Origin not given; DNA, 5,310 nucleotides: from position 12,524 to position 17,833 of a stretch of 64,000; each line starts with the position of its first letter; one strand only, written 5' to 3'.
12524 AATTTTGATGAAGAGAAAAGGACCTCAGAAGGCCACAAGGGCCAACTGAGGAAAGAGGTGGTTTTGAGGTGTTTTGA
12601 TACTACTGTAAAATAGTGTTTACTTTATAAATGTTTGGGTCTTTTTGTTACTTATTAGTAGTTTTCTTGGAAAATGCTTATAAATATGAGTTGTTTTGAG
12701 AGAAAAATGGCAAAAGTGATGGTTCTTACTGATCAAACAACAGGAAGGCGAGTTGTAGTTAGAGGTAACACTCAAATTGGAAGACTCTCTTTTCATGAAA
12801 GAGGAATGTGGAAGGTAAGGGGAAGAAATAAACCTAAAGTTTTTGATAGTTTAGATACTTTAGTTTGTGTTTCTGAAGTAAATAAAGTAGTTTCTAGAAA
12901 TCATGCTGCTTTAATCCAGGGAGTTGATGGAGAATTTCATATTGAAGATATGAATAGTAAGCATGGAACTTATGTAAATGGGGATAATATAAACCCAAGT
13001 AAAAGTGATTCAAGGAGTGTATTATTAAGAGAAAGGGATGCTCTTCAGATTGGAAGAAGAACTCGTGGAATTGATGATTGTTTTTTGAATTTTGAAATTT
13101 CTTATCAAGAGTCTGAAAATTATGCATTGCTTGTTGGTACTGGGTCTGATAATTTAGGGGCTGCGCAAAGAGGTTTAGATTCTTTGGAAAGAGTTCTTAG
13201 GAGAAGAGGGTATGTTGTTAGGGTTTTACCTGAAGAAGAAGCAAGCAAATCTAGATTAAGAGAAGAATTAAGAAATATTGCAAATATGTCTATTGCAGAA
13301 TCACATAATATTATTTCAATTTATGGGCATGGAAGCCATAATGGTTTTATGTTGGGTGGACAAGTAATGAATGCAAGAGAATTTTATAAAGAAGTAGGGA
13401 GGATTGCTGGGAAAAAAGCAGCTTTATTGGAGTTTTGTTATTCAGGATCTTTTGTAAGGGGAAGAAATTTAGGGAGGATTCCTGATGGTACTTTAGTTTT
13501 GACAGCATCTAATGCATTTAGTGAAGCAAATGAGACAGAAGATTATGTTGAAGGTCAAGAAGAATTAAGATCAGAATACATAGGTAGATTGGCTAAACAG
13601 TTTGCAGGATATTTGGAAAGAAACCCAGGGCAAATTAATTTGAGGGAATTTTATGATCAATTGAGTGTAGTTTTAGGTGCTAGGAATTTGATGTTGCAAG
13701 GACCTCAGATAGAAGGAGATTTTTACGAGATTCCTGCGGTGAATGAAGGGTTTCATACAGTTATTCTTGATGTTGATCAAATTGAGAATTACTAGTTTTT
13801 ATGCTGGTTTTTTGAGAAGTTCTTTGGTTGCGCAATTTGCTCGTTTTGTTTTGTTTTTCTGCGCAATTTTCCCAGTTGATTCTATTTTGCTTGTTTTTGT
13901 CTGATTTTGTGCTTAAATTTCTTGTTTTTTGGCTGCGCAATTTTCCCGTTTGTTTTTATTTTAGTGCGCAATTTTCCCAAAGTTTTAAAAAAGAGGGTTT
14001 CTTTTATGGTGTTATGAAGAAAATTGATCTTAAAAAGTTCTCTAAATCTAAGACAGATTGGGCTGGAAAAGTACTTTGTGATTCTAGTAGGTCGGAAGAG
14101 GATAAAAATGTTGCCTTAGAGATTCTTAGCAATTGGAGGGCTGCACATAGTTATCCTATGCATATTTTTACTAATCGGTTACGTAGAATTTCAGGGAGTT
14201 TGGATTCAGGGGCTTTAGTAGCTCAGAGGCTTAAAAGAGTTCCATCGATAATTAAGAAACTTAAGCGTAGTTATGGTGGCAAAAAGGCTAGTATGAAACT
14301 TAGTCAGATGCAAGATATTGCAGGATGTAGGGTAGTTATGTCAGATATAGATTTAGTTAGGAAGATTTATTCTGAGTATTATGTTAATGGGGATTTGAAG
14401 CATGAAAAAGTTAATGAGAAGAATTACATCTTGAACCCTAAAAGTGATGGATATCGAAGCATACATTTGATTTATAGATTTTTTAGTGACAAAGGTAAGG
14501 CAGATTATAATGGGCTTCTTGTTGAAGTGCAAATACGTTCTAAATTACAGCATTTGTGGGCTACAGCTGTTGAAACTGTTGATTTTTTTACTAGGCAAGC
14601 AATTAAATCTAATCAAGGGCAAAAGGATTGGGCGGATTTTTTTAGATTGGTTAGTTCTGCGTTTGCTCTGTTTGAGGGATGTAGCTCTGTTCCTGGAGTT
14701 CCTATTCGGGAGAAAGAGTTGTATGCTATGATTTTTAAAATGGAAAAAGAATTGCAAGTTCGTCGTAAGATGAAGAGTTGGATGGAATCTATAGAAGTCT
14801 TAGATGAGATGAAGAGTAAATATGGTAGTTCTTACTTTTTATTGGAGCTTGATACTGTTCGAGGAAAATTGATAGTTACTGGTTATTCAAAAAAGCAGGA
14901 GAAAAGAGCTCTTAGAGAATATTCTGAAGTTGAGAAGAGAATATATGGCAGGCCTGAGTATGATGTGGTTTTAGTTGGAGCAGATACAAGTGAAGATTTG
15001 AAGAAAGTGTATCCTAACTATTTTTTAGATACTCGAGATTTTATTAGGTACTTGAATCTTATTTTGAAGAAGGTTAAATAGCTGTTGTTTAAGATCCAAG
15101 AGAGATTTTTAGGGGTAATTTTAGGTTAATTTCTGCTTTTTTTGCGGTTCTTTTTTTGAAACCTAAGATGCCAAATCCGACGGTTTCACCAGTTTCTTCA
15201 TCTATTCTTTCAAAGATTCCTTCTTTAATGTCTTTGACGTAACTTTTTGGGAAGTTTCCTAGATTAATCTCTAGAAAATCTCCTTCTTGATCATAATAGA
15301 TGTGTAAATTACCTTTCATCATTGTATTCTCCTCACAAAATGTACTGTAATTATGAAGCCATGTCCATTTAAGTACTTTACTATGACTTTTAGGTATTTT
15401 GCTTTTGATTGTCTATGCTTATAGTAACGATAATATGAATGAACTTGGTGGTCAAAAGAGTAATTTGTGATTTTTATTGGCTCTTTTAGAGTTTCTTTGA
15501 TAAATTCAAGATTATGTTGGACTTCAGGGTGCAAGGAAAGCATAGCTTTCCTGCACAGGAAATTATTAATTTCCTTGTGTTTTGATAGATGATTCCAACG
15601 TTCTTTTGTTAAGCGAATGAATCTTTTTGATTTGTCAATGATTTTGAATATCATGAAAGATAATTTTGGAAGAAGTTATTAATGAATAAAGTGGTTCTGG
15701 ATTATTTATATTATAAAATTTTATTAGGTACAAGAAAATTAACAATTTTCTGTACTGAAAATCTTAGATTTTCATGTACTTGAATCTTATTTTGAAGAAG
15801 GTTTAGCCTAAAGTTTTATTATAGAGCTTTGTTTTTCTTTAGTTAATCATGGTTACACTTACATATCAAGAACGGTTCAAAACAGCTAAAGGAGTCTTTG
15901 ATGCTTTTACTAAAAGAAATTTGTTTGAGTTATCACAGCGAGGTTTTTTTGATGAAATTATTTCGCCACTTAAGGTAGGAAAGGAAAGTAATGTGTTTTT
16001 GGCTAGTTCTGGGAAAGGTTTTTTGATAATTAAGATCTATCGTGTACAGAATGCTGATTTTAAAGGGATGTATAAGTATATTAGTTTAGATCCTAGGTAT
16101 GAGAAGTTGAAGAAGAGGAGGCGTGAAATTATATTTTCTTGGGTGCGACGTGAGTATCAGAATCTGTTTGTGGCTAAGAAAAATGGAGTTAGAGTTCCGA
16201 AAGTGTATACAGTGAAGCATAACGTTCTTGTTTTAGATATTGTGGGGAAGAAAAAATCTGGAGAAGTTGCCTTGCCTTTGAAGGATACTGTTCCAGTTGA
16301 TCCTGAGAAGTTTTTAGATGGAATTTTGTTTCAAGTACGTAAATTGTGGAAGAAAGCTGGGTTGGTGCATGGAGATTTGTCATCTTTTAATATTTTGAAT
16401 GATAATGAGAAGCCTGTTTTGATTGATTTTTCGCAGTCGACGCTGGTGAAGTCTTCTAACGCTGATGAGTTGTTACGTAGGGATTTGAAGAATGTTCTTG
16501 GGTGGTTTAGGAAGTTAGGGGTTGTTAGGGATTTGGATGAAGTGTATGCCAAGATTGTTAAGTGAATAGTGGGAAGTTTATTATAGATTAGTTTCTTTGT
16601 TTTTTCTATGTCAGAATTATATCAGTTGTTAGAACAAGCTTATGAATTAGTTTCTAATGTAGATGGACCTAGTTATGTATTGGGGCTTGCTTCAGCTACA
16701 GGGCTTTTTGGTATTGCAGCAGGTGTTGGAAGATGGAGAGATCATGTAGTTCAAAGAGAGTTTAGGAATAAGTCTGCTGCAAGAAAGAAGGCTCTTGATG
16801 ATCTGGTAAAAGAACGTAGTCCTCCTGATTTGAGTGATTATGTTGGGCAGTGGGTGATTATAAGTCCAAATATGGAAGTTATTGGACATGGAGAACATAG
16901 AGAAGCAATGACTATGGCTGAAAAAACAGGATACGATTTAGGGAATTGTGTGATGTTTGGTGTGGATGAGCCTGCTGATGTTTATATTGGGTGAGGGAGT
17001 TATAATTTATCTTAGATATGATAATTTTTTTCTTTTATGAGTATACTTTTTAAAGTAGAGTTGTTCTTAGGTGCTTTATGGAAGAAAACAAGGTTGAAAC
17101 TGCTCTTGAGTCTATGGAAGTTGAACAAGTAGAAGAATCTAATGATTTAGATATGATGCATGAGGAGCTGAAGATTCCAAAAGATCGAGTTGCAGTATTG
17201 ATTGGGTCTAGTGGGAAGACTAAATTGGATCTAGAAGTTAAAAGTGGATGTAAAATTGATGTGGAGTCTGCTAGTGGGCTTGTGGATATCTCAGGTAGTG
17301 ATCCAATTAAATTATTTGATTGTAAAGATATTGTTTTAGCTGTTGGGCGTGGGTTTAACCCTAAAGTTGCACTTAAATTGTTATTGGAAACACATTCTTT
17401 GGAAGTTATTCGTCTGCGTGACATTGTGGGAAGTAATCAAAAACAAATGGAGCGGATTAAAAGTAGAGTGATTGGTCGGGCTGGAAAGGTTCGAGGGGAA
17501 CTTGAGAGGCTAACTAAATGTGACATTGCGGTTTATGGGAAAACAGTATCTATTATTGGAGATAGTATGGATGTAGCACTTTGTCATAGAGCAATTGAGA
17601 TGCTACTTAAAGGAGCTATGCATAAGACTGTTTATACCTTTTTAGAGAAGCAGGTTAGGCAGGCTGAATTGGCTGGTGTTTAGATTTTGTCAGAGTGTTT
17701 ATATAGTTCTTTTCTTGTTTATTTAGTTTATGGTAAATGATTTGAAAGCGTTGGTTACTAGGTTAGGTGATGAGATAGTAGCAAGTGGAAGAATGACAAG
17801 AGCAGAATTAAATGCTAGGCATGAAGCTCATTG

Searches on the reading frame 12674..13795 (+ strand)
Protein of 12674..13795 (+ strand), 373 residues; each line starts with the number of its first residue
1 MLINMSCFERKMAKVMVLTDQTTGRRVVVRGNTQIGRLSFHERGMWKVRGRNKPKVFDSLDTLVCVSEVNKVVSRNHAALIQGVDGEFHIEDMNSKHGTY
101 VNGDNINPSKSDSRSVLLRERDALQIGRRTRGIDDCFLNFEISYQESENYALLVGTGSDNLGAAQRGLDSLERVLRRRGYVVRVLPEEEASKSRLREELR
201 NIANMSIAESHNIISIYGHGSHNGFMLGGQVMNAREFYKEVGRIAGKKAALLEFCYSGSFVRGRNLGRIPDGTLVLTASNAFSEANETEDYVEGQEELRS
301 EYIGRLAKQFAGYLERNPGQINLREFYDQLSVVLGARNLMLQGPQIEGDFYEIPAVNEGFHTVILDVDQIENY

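Call 30: search_protein_families(library=pfam, proteins=[window:12674-13795:+], max_evalue=0.01)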
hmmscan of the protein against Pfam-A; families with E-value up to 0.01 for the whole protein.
window:12674-13795:+ (373 aa): 1 family
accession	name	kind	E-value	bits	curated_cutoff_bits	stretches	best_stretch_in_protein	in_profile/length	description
PF00498.31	FHA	-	1.8e-11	44.7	20.7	1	66-127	13-67/67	FHA domain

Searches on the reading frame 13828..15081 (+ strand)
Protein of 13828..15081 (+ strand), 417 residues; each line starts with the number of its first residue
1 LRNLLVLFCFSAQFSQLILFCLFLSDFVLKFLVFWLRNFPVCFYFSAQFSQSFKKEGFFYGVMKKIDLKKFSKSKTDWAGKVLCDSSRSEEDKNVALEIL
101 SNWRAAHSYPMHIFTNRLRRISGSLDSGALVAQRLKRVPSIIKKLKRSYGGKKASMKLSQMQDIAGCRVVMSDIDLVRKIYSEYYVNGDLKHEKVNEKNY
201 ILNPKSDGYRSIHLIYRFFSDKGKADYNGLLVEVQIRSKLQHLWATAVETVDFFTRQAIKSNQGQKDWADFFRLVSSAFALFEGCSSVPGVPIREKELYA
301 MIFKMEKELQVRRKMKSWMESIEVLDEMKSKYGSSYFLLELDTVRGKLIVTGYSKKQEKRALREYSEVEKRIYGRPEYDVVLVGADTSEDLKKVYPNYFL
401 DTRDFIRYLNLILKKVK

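Call 30: search_protein_families(library=pfam, proteins=[window:13828-15081:+], max_evalue=0.01)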
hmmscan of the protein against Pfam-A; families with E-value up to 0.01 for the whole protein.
window:13828-15081:+ (417 aa): 1 family
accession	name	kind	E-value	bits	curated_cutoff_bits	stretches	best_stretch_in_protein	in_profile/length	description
PF04607.23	RelA_SpoT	-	3.7e-19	69.5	27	1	133-246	1-99/113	Region found in RelA / SpoT proteins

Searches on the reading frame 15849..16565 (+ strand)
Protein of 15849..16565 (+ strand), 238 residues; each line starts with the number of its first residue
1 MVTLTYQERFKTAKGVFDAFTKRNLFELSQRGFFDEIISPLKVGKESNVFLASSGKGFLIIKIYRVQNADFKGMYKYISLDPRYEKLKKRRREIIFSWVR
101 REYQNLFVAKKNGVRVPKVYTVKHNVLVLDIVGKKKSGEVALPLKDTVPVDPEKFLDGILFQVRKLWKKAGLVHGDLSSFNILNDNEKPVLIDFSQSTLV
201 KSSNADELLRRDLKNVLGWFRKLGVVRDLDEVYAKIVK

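Call 56: search_protein_families(library=pfam, proteins=[window:15849-16565:+], max_evalue=0.001)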
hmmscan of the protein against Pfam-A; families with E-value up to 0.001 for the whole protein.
window:15849-16565:+ (238 aa): 3 families
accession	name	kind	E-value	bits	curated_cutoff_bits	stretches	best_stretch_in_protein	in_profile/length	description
PF01163.29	RIO1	-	3.3e-46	157.7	22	1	48-226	1-180/187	RIO domain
PF19974.5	TCAD9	-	3.5e-05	23.6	40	1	150-197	278-324/429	Ternary complex associated domain 9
PF01636.29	APH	-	0.00021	21.6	23.2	0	151-197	146-197/239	Phosphotransferase enzyme family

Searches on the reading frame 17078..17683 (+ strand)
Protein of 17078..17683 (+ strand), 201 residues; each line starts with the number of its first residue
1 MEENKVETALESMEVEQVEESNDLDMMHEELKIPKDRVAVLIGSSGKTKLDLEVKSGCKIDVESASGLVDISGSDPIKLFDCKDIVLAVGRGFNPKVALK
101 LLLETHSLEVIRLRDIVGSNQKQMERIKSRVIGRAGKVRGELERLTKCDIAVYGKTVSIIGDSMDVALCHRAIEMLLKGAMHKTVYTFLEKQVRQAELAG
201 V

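Call 56: search_protein_families(library=pfam, proteins=[window:17078-17683:+], max_evalue=0.001)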
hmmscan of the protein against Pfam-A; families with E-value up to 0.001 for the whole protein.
window:17078-17683:+ (201 aa): 3 families
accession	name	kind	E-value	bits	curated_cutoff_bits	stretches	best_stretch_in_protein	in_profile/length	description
PF00013.35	KH_1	-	2e-13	50.3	21.5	1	29-86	2-64/66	KH domain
PF21800.4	KH_KRR1_2nd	-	1.3e-11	44.7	27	1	108-178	3-72/91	KRR1 small subunit processome component, second KH domain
PF22891.2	KH_PNO1_2nd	-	0.00023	21.7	27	0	109-189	3-83/90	Eukaryotic type KH-domain (KH-domain type I) (327.11.2)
